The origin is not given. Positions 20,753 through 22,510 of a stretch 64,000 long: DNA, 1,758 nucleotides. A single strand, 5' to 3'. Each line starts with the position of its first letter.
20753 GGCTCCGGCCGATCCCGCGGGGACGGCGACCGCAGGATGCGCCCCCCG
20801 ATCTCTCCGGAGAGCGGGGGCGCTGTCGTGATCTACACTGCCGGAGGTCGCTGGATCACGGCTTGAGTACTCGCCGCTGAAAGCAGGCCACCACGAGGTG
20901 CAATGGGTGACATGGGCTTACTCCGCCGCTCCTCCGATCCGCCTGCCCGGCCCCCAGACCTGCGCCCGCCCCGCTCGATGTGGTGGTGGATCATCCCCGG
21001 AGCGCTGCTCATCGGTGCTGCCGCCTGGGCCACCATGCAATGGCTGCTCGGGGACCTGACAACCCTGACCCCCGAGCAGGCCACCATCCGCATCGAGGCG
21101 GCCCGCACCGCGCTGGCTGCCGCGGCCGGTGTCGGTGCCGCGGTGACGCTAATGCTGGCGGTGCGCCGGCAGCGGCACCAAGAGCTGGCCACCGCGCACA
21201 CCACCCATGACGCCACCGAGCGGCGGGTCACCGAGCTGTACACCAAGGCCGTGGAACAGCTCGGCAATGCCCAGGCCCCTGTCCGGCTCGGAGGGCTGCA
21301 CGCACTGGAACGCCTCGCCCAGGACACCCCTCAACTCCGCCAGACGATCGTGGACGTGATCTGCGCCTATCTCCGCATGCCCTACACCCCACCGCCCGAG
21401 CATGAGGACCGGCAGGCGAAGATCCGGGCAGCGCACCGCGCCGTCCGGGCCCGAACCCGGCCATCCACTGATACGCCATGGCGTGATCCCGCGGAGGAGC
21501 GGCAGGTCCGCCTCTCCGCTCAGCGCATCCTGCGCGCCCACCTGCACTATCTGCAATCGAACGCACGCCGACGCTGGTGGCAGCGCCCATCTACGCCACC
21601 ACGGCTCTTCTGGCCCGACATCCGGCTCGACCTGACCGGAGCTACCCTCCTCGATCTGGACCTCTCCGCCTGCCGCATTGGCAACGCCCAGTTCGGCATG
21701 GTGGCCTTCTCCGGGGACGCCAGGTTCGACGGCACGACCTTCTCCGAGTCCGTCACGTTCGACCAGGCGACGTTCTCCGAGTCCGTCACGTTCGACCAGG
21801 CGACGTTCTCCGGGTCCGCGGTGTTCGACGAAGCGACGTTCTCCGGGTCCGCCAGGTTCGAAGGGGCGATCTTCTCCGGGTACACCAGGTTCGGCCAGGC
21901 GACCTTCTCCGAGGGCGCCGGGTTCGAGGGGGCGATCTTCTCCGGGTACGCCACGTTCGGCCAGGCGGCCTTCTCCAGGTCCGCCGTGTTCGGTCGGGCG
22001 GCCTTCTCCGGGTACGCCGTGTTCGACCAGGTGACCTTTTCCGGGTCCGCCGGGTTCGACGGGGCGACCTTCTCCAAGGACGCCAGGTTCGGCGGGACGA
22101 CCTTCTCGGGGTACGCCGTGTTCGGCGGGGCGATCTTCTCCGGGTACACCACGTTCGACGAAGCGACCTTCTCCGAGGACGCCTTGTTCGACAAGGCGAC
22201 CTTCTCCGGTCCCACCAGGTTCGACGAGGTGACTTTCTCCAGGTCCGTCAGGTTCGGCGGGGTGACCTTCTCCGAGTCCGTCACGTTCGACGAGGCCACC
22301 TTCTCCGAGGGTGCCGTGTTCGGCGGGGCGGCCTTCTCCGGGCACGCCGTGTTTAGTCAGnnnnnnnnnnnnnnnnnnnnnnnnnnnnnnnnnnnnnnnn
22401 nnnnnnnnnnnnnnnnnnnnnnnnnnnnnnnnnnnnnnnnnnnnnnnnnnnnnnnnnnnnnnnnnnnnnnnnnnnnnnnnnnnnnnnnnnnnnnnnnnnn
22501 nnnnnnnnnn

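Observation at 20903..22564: Membrane-anchored pentapeptide-repeat protein built from near-identical 10-aa (30-nt) tandem units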

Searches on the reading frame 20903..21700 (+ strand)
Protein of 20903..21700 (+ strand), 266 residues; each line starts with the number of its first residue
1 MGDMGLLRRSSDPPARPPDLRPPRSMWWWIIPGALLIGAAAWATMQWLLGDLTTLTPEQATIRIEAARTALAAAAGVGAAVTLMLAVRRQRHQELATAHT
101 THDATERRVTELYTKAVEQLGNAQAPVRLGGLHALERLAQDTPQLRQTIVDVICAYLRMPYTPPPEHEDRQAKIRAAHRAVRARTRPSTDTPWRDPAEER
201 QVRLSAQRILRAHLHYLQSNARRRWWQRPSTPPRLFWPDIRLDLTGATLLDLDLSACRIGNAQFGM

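Call 38: find_homologous_proteins(query=window:20978-21673:+, max_evalue=0.001)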
Query seq(232 aa) (232 aa): 1643 proteins with E <= 0.001 among 8000 candidates; the best 120 are listed.
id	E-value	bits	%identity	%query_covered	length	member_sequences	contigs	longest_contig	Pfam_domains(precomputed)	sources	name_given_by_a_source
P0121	1.1e-90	322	70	100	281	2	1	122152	-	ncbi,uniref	ncbi:hypothetical protein ABZ815_38505 [Nonomuraea sp. NPDC047529]|uniref:hypothetical protein n=1 T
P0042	1.7e-89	318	71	100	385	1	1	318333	PF13576.13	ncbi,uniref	ncbi:pentapeptide repeat-containing protein [Nonomuraea maritima]|uniref:pentapeptide repeat-contain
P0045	1.5e-88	315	67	100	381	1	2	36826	PF13576.13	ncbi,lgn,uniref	ncbi:pentapeptide repeat-containing protein [Nonomuraea fuscirosea]|uniref:pentapeptide repeat-conta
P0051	4.9e-87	310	71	98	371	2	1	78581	PF13576.13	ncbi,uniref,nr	ncbi:pentapeptide repeat-containing protein [Nonomuraea sp. SBT364]|uniref:pentapeptide repeat-conta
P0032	7.7e-86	306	67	100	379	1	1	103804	PF13576.13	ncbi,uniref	ncbi:pentapeptide repeat-containing protein [Nonomuraea sp. NPDC050394]|uniref:pentapeptide repeat-c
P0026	3.4e-84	300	69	100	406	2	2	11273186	PF13576.13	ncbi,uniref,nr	ncbi:pentapeptide repeat-containing protein [Nonomuraea phyllanthi]|uniref:Pentapeptide repeat-conta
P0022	4.9e-84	300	72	94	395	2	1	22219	PF13576.13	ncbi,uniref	ncbi:pentapeptide repeat-containing protein, partial [Nonomuraea candida]|uniref:pentapeptide repeat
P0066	2.3e-83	298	65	100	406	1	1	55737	PF13576.13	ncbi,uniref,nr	ncbi:pentapeptide repeat-containing protein [Nonomuraea basaltis]|uniref:pentapeptide repeat-contain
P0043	2.4e-83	298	67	100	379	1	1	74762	PF13576.13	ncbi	ncbi:pentapeptide repeat-containing protein [Nonomuraea sp. NPDC004186]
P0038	3.2e-83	297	66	100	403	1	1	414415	PF13576.13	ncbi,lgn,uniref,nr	ncbi:pentapeptide repeat-containing protein [Nonomuraea endophytica]|uniref:Pentapeptide repeat-cont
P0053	2.0e-81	291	68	98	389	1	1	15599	PF13576.13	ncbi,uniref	ncbi:pentapeptide repeat-containing protein [Nonomuraea sp. NPDC050202]|uniref:pentapeptide repeat-c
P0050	1.1e-80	289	65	100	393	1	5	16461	PF13576.13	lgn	-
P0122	4.9e-80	287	65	100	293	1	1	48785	-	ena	-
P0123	5.0e-78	280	66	100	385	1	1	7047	PF13576.13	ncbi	ncbi:pentapeptide repeat-containing protein [Nonomuraea sp. NPDC004297]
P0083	2.3e-76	275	68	92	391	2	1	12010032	PF13576.13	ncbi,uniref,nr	ncbi:pentapeptide repeat-containing protein [Nonomuraea gerenzanensis]|uniref:pentapeptide repeat-co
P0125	1.5e-72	262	63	100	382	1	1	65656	PF13576.13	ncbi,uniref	ncbi:pentapeptide repeat-containing protein [Nonomuraea sp. LPB2021202275-12-8]|uniref:pentapeptide 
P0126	9.0e-72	260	62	100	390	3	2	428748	PF13576.13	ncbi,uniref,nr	ncbi:pentapeptide repeat-containing protein [Nonomuraea spiralis]|uniref:Pentapeptide repeat-contain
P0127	2.3e-71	258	66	93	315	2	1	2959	PF13576.13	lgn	-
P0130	1.7e-66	242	60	96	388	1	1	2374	PF13576.13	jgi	jgi:hypothetical protein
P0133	2.1e-64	236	72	75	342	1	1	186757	PF13576.13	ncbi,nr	ncbi:pentapeptide repeat-containing protein [Streptosporangiaceae bacterium NEAU-GS5]|nr:pentapeptid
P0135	7.7e-62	227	60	84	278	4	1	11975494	PF13576.13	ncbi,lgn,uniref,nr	ncbi:pentapeptide repeat-containing protein [Nonomuraea fuscirosea]|uniref:pentapeptide repeat-conta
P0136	8.3e-62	227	62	88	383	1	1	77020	PF13576.13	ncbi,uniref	ncbi:pentapeptide repeat-containing protein [Nonomuraea sp. NPDC048882]|uniref:pentapeptide repeat-c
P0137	2.9e-61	225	54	98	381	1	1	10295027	PF13576.13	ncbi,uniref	ncbi:pentapeptide repeat-containing protein [Streptosporangium sp. CA-135522]|uniref:pentapeptide re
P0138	1.1e-60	224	56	94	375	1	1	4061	PF13576.13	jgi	jgi:uncharacterized protein YjbI with pentapeptide repeats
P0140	2.2e-60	223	54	99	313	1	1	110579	PF13576.13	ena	-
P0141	1.8e-59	220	53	99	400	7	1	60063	PF13576.13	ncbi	ncbi:pentapeptide repeat-containing protein [Streptosporangium sandarakinum]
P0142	3.0e-59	219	54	98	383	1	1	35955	PF13576.13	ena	-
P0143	8.9e-59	217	53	94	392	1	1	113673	PF13576.13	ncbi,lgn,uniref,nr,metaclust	ncbi:pentapeptide repeat-containing protein [Nonomuraea jiangxiensis]|uniref:Pentapeptide repeat-con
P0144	2.3e-58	216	54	96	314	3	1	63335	PF13576.13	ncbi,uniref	ncbi:pentapeptide repeat-containing protein [Streptosporangium canum]|uniref:pentapeptide repeat-con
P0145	2.4e-58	216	54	99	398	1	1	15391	PF13576.13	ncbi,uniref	ncbi:pentapeptide repeat-containing protein [Streptosporangium sandarakinum]|uniref:pentapeptide rep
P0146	2.5e-57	212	56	92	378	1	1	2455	PF13576.13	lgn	-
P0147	2.5e-57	212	54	98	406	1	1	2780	PF13576.13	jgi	jgi:hypothetical protein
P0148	5.7e-57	211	52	98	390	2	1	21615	PF13576.13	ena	-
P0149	6.1e-57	211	53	99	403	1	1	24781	PF13576.13,PF12270.14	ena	-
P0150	6.7e-57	211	54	95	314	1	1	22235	PF13576.13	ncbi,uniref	ncbi:pentapeptide repeat-containing protein [Streptosporangium roseum]|uniref:pentapeptide repeat-co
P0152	8.5e-57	211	56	91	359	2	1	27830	PF13576.13,PF13599.14,PF00805.29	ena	-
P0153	9.5e-57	211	55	92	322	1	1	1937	PF13576.13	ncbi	-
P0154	1.0e-56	210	54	99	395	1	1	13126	PF13576.13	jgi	-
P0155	8.7e-56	207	53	93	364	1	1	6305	PF13576.13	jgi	jgi:hypothetical protein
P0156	1.3e-55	207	56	90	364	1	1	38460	PF13576.13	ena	-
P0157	1.4e-55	207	57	90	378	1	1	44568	PF13576.13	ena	-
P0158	1.6e-55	207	55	90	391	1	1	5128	PF13576.13,PF00805.29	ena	-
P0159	2.2e-55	206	57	86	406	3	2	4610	PF13576.13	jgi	-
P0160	2.8e-55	206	53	98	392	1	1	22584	PF13576.13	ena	-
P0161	3.2e-55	206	55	85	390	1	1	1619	PF13576.13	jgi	jgi:uncharacterized protein YjbI with pentapeptide repeats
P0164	7.1e-55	204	52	99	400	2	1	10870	PF13576.13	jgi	jgi:Pentapeptide repeats (9 copies)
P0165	9.7e-55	204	57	92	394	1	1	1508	PF13576.13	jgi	jgi:hypothetical protein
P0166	9.8e-55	204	54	86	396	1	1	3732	PF13576.13,PF00805.29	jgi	jgi:uncharacterized protein YjbI with pentapeptide repeats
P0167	1.1e-54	204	56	90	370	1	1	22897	PF13576.13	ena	-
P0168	1.2e-54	204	58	85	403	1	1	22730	PF13576.13,PF13599.14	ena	-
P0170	1.6e-54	203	55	90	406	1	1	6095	PF13576.13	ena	-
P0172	2.9e-54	202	50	100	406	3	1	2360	PF13576.13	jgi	-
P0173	3.1e-54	202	56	90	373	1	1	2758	PF13576.13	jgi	jgi:Pentapeptide repeats (9 copies)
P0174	4.1e-54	202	55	91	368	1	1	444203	PF13576.13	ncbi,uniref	ncbi:pentapeptide repeat-containing protein [Streptosporangium sp. NPDC020072]|uniref:pentapeptide r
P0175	6.1e-54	201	52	98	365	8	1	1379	PF13576.13,PF00805.29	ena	-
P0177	7.2e-54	201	57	85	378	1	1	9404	PF13576.13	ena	-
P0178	7.5e-54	201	52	98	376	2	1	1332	PF13576.13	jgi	jgi:pentapeptide repeat protein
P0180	9.7e-54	201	56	93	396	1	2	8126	PF13576.13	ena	-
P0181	9.9e-54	201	49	100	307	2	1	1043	PF13576.13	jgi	jgi:hypothetical protein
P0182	1.2e-53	200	56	85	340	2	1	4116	PF13576.13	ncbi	-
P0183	1.2e-53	200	51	99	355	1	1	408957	PF13576.13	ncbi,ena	-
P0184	1.2e-53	200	54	90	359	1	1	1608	PF13576.13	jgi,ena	-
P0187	3.1e-53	199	60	84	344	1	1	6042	PF13576.13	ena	-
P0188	4.2e-53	199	56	84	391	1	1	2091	PF13576.13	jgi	jgi:hypothetical protein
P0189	4.8e-53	198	56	90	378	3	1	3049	PF13576.13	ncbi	-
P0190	5.0e-53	198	54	86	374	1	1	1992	PF13576.13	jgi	-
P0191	5.4e-53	198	51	100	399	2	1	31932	PF13576.13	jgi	jgi:hypothetical protein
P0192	5.7e-53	198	55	92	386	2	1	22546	PF13576.13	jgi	-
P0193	6.1e-53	198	55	91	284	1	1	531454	PF13576.13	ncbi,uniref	ncbi:pentapeptide repeat-containing protein [Streptosporangium sp. NPDC020072]|uniref:pentapeptide r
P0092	7.0e-53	198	50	99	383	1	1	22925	PF13576.13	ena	-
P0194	7.2e-53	198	51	99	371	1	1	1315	PF13576.13,PF00805.29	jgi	jgi:uncharacterized protein YjbI with pentapeptide repeats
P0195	8.0e-53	198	49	98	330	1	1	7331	PF13576.13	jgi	jgi:Pentapeptide repeats (9 copies)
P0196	1.0e-52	197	54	86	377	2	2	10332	PF13576.13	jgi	jgi:uncharacterized protein YjbI with pentapeptide repeats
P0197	1.3e-52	197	57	92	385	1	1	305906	PF13576.13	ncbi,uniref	ncbi:pentapeptide repeat-containing protein [Spongiactinospora sp. 9N601]|uniref:pentapeptide repeat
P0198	2.1e-52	196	56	76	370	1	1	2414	PF13576.13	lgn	-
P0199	3.2e-52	196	53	90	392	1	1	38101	PF13576.13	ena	-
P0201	5.3e-52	195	54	86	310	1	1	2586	PF13576.13,PF00805.29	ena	-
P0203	9.4e-52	194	54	94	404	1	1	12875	PF13576.13,PF00805.29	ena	-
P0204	9.6e-52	194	54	90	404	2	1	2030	PF13576.13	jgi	jgi:uncharacterized protein YjbI with pentapeptide repeats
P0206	1.0e-51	194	48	99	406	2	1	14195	PF13576.13,PF00805.29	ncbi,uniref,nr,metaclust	ncbi:pentapeptide repeat domain-containing protein [Planomonospora sphaerica]|uniref:Pentapeptide re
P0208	1.6e-51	193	57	85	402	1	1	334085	PF13576.13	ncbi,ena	-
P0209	1.7e-51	193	50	98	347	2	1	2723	PF13576.13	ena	-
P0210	2.1e-51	193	56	90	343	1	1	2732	PF13576.13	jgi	jgi:Pentapeptide repeats (9 copies)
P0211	2.8e-51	193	56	85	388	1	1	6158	PF13576.13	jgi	jgi:hypothetical protein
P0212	3.1e-51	193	52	100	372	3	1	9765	PF13576.13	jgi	jgi:hypothetical protein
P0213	4.2e-51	192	58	76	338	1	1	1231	PF13576.13,PF00805.29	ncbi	ncbi:pentapeptide repeat-containing protein, partial [Streptosporangium algeriense]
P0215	9.4e-51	191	54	85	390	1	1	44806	PF13576.13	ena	-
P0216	1.3e-50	190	52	95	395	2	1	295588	PF13576.13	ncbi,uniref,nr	ncbi:pentapeptide repeat-containing protein [Streptomyces albiflavescens]|uniref:pentapeptide repeat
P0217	1.4e-50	190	50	99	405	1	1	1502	PF13576.13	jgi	jgi:Pentapeptide repeats (9 copies)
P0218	1.5e-50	190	52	98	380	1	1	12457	PF13576.13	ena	-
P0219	1.6e-50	190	54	86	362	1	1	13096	PF13576.13,PF00805.29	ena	-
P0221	1.8e-50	190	50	100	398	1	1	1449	PF13576.13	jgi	jgi:hypothetical protein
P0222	2.0e-50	190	54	92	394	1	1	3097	PF13576.13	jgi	jgi:hypothetical protein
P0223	2.1e-50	190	49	99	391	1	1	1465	PF13576.13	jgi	jgi:hypothetical protein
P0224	3.2e-50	189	53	86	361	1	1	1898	PF13576.13,PF00805.29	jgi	jgi:uncharacterized protein YjbI with pentapeptide repeats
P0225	3.2e-50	189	55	85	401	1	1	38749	PF13576.13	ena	-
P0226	3.6e-50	189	47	94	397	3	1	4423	PF13576.13,PF00805.29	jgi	-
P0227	3.8e-50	189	56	74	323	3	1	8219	PF13576.13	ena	-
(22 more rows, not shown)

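Call 59: search_protein_families(library=pfam, proteins=[window:20903-21700:+], max_evalue=1)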
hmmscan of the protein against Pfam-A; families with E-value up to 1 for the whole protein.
window:20903-21700:+ (266 aa): 1 family
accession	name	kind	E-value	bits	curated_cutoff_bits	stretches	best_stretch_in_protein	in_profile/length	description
PF07489.16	Tir_receptor_C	-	0.028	14.9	25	1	69-125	34-90/221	Translocated intimin receptor (Tir) C-terminus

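Call 91: search_solved_structures(query=window:20903-21622:+, max_evalue=10, show_alignments=1)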
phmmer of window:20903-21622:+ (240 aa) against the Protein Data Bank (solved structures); distinct sequences matched with E-value up to 10: 2.
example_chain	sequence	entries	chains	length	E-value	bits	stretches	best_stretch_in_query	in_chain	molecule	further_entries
9jqw_A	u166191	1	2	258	0.59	13.1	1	52-148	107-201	Leaf-branch compost cutinase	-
7knw_A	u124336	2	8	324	0.71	12.9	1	162-199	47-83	Staphylococcal nuclease domain-containing protein 1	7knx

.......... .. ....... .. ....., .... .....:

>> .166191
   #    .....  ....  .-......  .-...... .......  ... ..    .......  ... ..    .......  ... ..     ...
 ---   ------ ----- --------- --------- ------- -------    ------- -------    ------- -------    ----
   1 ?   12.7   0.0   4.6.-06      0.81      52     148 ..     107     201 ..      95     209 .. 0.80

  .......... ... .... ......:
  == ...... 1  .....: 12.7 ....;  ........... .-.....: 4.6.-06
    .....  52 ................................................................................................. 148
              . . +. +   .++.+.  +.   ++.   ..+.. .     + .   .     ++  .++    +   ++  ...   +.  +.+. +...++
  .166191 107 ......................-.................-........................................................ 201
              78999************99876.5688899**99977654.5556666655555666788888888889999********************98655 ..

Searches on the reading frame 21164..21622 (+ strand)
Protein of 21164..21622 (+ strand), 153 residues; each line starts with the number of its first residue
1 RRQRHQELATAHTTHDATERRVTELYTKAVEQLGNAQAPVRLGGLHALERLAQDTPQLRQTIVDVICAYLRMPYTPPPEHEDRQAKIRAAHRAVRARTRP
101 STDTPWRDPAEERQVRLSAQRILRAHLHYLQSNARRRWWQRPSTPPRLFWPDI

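Call 62: search_protein_representatives(protein=window:21164-21622:+)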
Query: 153 residues. Proteins with E-value up to 0.001 (for the whole library): 9111; up to 1e-10: 1847; up to 1e-30: 91. The best 150 are listed.
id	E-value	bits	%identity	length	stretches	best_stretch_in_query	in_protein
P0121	1.7e-53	197.2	75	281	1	1-153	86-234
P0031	1.7e-52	193.9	67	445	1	1-153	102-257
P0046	4.6e-52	192.5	69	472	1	1-153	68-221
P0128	7.2e-51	188.6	69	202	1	1-152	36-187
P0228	2.2e-48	180.6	66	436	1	1-152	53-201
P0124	2.5e-48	180.4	74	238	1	1-134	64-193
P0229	9.3e-47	175.3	66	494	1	1-153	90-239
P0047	1.7e-46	174.4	70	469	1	1-151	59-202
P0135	1.5e-45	171.3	68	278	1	1-153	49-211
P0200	2.3e-45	170.7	65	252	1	1-153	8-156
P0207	7.0e-45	169.2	65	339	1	1-153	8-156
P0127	8.9e-44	165.6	64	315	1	1-153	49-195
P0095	3.5e-39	150.7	64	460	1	10-153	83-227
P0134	3.7e-39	150.6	69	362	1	1-132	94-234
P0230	7.3e-38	146.4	62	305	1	10-153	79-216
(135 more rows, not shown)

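Call 74: search_dna_similar(query=window:21164-21622:+, collection=plasmids, mode=protein, max_evalue=0.00001, max_rows=12, rows=spread)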
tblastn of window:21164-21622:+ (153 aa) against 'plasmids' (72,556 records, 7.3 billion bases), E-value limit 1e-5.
Records with a match: 127; places in all: 144; records where one place covers at least 80% of the query: 37.
Best place of each record, by identity: 60-80% 4; <60% 123.
By first word of the organism name: Streptomyces 94; Rhodococcus 12; Prescottella 4; Acaryochloris 3; [Kitasatospora] 2; Nonomuraea 1; Verrucosispora 1; Nocardiopsis 1; Paraoerskovia 1; Embleya 1; and 7 more.
By predicted mobility (MOB-suite, as given by PLSDB): non-mobilizable 88; mobilizable 36; conjugative 3.
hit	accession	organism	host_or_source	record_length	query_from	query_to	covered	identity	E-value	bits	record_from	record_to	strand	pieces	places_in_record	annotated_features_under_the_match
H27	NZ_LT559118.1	Nonomuraea gerenzanensis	-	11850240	1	153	100%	65.8%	1e-39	148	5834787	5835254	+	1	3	none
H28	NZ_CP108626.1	Streptomyces rubiginosohelvolus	-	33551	1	140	92%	38.5%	3e-15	79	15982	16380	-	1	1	pentapeptide repeat-containing protein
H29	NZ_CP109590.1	Streptomyces sp. NBC_01361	-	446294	4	128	82%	38.4%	4e-17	84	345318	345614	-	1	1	pentapeptide repeat-containing protein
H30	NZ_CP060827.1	Streptomyces genisteinicus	whole organism,leaf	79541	1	76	50%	59.0%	4e-15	78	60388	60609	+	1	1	pentapeptide repeat-containing protein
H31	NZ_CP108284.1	Streptomyces atratus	-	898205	1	81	53%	51.8%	2e-13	73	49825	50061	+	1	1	pentapeptide repeat-containing protein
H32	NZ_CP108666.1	Streptomyces globisporus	-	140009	6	106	66%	41.5%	2e-18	87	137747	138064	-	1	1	pentapeptide repeat-containing protein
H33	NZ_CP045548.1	Streptomyces sp. SYP-A7193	cell culture,soil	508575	1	78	51%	51.3%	2e-12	71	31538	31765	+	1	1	pentapeptide repeat-containing protein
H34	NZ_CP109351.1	Streptomyces sp. NBC_01568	-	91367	1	78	51%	47.5%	3e-13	73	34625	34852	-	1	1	pentapeptide repeat-containing protein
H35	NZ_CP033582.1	Streptomyces sp. ADI95-16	-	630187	1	81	53%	37.3%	3e-6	52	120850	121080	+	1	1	pentapeptide repeat-containing protein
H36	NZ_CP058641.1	Rhodococcus sp. ZPP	cell culture,soil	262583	16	76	40%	44.4%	9e-8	57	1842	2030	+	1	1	pentapeptide repeat-containing protein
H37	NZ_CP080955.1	Rhodococcus opacus PD630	cell culture,environmental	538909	26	71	30%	52.9%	3e-6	53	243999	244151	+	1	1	pentapeptide repeat-containing protein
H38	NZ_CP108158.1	Streptomyces sp. NBC_00161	-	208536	19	71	35%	41.5%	2e-6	53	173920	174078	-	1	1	pentapeptide repeat-containing protein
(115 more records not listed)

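Call 75: search_dna_similar(query=window:21164-21622:+, collection=phages, mode=protein, max_evalue=0.001, max_rows=20)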
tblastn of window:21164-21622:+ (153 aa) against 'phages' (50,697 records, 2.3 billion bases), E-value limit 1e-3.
Records with a match: 1; places in all: 1; records where one place covers at least 80% of the query: 0.
Best place of each record, by identity: <60% 1.
By first word of the organism name: Mycobacterium 1.
By host as written in the record: Mycobacterium abscessus T49 1.
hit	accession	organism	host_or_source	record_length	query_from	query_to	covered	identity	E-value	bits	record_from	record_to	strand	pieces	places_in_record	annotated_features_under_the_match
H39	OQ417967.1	Mycobacterium phage prophiT49-1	Mycobacterium abscessus T49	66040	15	76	41%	39.1%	2e-8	58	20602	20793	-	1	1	39: hypothetical protein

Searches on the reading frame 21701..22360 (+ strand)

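Call 59: search_protein_families(library=pfam, proteins=[window:21701-22360:+], max_evalue=1)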
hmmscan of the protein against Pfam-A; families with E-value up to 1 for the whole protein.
seq(220 aa): 3 families
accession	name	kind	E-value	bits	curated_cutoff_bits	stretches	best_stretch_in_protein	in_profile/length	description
PF13576.12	Pentapeptide_3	-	9.7e-52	173.4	27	6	31-79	1-48/48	Pentapeptide repeats (9 copies)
PF00805.28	Pentapeptide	-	0.094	12.7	20.2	0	40-60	21-40/40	Pentapeptide repeats (8 copies)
PF22442.2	Gp49_Pectate_lyase_like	-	0.12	11.9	27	1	15-81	100-169/267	Gp49, pectin lyase-like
